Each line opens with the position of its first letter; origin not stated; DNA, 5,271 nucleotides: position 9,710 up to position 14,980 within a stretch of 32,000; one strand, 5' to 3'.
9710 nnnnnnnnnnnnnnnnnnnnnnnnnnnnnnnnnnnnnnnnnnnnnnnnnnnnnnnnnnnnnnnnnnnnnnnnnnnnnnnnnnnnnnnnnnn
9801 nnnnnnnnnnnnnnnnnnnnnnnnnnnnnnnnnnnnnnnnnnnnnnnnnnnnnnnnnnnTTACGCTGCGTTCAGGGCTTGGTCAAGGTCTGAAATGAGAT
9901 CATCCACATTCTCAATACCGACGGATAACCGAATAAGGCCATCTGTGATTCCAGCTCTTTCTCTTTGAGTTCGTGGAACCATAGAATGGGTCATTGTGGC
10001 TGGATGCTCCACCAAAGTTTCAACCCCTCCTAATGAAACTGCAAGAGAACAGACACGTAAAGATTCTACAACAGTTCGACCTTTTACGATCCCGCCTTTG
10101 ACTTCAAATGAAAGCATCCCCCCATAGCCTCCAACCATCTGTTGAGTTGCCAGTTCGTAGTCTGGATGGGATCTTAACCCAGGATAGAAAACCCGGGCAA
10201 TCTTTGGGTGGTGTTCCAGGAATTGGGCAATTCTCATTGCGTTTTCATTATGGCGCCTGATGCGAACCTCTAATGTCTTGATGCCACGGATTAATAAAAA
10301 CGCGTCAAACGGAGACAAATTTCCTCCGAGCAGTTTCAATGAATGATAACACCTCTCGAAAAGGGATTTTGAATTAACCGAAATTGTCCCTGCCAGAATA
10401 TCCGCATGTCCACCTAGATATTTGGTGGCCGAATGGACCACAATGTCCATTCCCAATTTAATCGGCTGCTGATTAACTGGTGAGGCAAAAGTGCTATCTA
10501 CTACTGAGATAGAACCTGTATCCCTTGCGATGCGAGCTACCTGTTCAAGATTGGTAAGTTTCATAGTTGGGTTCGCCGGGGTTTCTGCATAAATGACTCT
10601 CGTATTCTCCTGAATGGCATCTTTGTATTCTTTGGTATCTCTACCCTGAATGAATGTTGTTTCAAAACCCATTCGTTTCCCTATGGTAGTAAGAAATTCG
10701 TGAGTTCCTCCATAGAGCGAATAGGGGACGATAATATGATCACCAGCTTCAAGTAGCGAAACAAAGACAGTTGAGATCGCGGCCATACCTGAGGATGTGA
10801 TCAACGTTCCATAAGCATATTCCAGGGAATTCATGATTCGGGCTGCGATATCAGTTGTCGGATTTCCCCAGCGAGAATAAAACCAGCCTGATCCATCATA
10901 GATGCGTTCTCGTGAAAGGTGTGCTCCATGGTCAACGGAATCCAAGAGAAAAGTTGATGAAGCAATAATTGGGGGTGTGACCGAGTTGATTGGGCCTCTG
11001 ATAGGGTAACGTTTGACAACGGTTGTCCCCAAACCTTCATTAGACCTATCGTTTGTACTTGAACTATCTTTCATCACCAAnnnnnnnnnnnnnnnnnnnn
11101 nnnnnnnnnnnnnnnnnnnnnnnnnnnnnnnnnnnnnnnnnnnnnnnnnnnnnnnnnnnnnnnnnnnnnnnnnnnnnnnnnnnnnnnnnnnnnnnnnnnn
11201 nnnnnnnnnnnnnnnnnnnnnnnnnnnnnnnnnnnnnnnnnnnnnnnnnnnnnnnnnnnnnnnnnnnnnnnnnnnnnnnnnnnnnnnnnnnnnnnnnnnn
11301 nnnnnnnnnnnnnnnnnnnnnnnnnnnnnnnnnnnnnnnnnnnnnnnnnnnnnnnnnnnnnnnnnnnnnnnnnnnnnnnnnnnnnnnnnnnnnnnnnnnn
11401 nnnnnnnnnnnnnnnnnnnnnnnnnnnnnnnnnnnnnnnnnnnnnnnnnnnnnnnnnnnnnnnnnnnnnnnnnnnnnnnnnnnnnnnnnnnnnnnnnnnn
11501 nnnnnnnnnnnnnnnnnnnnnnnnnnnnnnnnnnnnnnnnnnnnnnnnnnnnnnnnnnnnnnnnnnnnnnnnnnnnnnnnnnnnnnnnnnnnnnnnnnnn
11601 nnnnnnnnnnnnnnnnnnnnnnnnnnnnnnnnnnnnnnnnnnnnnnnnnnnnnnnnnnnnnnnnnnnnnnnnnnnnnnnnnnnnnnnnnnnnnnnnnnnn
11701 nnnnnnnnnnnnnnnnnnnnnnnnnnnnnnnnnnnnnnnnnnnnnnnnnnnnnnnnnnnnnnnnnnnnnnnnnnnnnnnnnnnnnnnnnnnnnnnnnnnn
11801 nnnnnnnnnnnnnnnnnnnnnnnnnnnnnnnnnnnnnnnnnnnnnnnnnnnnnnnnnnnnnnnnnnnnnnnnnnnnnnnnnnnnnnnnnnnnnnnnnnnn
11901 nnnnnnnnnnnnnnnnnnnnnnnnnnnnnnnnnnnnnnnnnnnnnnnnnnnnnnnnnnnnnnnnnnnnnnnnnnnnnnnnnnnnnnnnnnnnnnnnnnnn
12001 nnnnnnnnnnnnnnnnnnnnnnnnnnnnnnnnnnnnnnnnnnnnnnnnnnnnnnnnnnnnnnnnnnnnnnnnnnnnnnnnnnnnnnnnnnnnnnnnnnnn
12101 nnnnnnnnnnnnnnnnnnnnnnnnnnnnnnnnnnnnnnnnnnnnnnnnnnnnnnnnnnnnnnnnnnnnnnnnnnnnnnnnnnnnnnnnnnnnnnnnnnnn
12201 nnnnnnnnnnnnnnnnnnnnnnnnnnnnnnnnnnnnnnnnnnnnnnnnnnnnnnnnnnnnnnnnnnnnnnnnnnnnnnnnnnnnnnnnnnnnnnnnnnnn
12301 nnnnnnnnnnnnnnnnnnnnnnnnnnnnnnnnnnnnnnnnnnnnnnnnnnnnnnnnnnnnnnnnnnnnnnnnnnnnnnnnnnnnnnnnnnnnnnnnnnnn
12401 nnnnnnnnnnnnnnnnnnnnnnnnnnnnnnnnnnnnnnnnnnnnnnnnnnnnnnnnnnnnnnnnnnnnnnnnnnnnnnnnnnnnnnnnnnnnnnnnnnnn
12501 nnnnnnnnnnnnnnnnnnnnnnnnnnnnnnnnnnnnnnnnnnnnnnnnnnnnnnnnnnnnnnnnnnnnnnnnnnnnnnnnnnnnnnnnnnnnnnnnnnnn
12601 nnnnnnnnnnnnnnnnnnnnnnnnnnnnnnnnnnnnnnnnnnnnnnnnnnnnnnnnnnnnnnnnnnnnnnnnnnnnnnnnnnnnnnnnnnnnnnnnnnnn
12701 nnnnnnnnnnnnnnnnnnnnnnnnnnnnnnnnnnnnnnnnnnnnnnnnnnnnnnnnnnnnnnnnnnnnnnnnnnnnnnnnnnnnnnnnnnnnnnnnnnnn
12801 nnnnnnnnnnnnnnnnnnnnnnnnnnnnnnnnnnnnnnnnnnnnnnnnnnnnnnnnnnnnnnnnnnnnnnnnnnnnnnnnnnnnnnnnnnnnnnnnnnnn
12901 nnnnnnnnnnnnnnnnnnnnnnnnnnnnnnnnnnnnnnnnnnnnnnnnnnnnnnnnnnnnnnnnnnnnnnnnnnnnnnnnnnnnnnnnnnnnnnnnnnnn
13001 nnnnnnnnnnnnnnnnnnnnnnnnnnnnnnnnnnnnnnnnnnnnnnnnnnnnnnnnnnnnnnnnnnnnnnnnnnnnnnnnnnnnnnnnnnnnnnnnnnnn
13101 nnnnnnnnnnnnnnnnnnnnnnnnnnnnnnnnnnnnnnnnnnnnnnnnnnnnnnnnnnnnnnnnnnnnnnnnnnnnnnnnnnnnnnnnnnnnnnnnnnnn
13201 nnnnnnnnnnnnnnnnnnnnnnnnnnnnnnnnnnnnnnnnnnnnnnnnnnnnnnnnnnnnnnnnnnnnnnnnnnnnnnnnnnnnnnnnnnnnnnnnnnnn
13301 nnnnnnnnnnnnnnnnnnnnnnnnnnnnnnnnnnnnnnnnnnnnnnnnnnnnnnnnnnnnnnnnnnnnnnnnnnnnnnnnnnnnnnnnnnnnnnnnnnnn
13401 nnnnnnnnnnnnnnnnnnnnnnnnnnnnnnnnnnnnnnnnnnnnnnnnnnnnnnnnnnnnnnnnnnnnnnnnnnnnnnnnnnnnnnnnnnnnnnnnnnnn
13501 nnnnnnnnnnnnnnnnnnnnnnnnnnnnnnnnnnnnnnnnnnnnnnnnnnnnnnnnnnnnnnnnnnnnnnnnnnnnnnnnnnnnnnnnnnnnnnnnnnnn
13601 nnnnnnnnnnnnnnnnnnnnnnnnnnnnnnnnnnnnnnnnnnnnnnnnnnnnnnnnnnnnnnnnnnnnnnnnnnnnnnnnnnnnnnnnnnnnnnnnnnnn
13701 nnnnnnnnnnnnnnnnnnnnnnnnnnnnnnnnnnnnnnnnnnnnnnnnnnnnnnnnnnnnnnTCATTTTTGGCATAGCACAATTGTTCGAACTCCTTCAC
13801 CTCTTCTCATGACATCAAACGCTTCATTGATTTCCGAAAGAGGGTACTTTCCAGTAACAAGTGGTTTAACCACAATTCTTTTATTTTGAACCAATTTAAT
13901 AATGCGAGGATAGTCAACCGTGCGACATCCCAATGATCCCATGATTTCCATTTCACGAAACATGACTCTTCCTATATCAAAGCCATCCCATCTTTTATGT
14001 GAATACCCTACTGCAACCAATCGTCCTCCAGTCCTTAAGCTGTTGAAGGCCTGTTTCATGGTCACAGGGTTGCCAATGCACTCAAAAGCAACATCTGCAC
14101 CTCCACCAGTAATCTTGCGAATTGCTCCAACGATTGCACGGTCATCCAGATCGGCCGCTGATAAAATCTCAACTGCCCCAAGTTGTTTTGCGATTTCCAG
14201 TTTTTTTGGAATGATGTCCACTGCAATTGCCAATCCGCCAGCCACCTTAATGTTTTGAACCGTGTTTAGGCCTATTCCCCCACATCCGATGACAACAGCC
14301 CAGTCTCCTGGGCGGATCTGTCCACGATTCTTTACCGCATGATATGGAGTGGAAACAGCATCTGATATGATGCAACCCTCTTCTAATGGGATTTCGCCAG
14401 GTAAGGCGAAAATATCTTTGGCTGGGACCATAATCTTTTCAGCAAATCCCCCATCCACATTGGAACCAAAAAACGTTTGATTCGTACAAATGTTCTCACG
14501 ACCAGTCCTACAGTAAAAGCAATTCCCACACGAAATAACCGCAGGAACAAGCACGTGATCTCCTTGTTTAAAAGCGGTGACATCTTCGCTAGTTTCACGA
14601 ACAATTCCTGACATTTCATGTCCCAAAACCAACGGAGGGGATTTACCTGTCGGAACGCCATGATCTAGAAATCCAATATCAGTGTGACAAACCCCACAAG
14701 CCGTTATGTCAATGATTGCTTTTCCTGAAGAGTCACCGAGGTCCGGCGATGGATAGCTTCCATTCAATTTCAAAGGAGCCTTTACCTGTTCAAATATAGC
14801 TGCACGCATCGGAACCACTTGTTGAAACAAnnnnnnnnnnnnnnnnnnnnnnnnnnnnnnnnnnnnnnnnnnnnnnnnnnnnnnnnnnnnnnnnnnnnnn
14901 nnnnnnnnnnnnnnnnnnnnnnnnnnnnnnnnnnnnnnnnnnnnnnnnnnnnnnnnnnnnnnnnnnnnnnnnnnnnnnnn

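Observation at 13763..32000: Dispersed anaerobic benzoyl-CoA ring-reduction pathway (bcrC-bcrB, dch, had-like) in a probable Asgard archaeon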

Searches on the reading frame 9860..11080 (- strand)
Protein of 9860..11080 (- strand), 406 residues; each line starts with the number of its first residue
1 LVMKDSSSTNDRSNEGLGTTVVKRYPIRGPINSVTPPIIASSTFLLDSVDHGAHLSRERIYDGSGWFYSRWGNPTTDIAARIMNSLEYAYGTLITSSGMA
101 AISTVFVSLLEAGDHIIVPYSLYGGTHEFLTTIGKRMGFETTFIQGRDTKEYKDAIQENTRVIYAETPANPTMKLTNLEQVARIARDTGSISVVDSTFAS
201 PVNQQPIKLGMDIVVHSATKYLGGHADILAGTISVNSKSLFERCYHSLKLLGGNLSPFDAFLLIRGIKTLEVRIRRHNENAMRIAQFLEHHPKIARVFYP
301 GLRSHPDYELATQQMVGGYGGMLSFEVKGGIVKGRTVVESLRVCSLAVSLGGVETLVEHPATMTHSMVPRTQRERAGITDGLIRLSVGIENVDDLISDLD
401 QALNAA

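Call 4: search_protein_families(library=pfam, proteins=[window:9860-11080:-])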
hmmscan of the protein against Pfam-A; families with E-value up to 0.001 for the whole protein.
window:9860-11080:- (406 aa): 3 families
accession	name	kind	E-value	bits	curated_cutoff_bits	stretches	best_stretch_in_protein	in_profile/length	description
PF01053.26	Cys_Met_Meta_PP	-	1.1e-137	459.1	27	1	31-404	15-381/381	Cys/Met metabolism PLP-dependent enzyme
PF00266.25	Aminotran_5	-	2.9e-09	36.8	21.5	1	88-223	60-204/371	Aminotransferase class-V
PF00155.27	Aminotran_1_2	-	2.8e-07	30.5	19.7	1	85-206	60-196/361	Aminotransferase class I and II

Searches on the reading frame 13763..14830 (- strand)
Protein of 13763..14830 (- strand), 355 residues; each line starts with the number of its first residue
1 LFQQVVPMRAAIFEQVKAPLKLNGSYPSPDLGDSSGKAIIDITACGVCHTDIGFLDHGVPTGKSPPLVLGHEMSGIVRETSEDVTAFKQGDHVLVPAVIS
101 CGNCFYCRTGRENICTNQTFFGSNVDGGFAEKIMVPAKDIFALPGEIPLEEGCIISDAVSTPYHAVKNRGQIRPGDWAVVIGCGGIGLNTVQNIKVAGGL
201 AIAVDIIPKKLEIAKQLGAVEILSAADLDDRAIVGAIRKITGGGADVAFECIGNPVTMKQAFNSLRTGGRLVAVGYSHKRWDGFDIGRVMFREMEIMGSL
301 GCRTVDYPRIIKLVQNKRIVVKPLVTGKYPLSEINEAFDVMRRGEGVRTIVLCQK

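Call 3: search_protein_families(library=pfam, proteins=[window:13763-14830:-])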
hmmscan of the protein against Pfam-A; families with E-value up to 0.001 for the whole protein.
window:13763-14830:- (355 aa): 4 families
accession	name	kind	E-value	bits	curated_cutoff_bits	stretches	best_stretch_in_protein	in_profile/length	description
PF08240.17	ADH_N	-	1.9e-28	99.2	23.5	1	35-144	2-103/104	Alcohol dehydrogenase GroES-like domain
PF00107.32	ADH_zinc_N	-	5.3e-28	98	31.8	1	185-315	1-128/129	Zinc-binding dehydrogenase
PF16912.11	Glu_dehyd_C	-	2e-09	37.7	34.9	1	165-341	22-201/211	Glucose dehydrogenase C-terminus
PF13602.12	ADH_zinc_N_2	-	2.7e-08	35.2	27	1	217-345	1-127/134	Zinc-binding dehydrogenase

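Call 6: search_protein_families(library=ncbifam, proteins=[window:13763-14830:-], max_evalue=0.01)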
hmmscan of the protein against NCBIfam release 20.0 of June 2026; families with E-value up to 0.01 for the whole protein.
window:13763-14830:- (355 aa): 25 families
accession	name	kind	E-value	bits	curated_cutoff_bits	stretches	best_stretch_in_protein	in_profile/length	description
TIGR03201.1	dearomat_had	equivalog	5.1e-66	223.1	338.65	1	34-353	22-348/349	6-hydroxycyclohex-1-ene-1-carbonyl-CoA dehydrogenase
NF010344.0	PRK13771.1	subfamily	2.1e-54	184.7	349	1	8-347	1-326/334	putative alcohol dehydrogenase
NF006940.0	PRK09422.1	equivalog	1.2e-52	179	344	1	35-345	24-326/338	alcohol dehydrogenase AdhP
TIGR00692.1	tdh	equivalog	1.3e-51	175.6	458.35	1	36-351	24-338/340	L-threonine 3-dehydrogenase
NF041097.1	keto_inos_dh_IolM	equivalog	2.2e-51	174.8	450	1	35-345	53-381/389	scyllo-inosose 3-dehydrogenase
NF003808.0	PRK05396.1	equivalog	3.5e-49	167.5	380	1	25-351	17-338/341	L-threonine 3-dehydrogenase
TIGR03989.1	Rxyl_3153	subfamily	1.8e-48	165.7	440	2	126-351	138-368/370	NDMA-dependent alcohol dehydrogenase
TIGR02818.1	adh_III_F_hyde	equivalog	1.9e-48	165.4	543.95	1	34-351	25-366/368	S-(hydroxymethyl)glutathione dehydrogenase/class III alcohol dehydrogenase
NF041172.1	AcrlCoa_red_Thmprot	equivalog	1e-45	156.1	500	1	8-351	1-331/334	acryloyl-CoA reductase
TIGR03451.1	mycoS_dep_FDH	equivalog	7e-45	153.4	512.9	1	29-352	22-357/358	S-(hydroxymethyl)mycothiol dehydrogenase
NF007375.0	PRK09880.1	equivalog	1.3e-39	135.9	469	1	37-340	29-329/344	L-idonate 5-dehydrogenase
NF007489.0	PRK10083.1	equivalog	9.4e-39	133.3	376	1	34-344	23-326/339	Zn-dependent oxidoreductase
NF007642.0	PRK10309.1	equivalog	9.7e-36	123.7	550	1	37-337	27-329/347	galactitol-1-phosphate 5-dehydrogenase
NF047908.1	AldhRedAhr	equivalog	3.8e-32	111.5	470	1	39-352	32-333/335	NADPH-dependent aldehyde reductase Ahr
TIGR02824.1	quinone_pig3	subfamily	4.9e-28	98.1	296.8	2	126-352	91-323/325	putative NAD(P)H quinone oxidoreductase, PIG3 family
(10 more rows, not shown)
